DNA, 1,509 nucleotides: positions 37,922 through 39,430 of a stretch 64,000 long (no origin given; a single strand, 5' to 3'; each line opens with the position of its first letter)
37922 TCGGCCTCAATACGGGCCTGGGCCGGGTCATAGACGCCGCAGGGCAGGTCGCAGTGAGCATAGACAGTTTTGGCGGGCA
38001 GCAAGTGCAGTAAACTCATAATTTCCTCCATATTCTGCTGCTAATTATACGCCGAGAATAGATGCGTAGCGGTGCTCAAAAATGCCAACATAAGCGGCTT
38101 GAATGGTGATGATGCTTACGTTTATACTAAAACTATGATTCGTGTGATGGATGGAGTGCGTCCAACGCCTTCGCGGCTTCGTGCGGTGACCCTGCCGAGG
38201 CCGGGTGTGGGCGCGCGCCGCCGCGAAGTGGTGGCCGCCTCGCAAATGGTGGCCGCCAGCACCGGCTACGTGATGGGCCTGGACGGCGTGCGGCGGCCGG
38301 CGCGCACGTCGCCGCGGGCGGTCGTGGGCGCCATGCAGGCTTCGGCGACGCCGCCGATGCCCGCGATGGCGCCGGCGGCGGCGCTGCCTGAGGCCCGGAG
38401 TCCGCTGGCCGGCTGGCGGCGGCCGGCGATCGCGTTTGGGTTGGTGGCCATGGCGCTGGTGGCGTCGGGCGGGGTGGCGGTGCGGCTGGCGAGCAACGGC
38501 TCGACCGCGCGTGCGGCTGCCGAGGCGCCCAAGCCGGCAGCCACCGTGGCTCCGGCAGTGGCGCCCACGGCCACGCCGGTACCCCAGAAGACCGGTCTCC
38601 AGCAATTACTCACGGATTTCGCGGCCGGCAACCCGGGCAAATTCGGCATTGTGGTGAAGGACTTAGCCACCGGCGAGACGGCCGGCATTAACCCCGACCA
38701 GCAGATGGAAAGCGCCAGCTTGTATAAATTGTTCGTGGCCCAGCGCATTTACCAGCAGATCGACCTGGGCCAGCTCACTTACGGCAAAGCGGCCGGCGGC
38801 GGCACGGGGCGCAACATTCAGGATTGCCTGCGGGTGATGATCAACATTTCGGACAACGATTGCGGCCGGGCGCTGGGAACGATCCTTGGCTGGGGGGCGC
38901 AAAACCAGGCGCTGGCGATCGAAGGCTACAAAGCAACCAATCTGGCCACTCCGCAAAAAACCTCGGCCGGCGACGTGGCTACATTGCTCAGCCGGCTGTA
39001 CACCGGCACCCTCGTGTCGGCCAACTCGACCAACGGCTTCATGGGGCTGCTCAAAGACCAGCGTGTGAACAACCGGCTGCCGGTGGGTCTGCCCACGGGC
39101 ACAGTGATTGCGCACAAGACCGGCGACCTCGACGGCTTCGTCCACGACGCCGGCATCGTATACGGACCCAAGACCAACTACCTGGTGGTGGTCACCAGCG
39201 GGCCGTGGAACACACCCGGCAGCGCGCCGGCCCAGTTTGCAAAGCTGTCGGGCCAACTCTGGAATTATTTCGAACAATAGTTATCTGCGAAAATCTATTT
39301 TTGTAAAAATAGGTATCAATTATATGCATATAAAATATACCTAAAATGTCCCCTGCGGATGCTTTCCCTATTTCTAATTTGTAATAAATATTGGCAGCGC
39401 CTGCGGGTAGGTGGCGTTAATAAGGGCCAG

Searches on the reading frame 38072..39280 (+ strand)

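Call 65: search_protein_families(library=pfam, proteins=[window:38072-39280:+], max_evalue=0.001)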
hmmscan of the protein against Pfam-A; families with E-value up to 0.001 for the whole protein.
window:38072-39280:+ (402 aa): 1 family
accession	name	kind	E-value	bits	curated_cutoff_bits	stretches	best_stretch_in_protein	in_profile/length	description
PF13354.11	Beta-lactamase2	-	2.6e-38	131.9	22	1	192-374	1-212/214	Beta-lactamase enzyme family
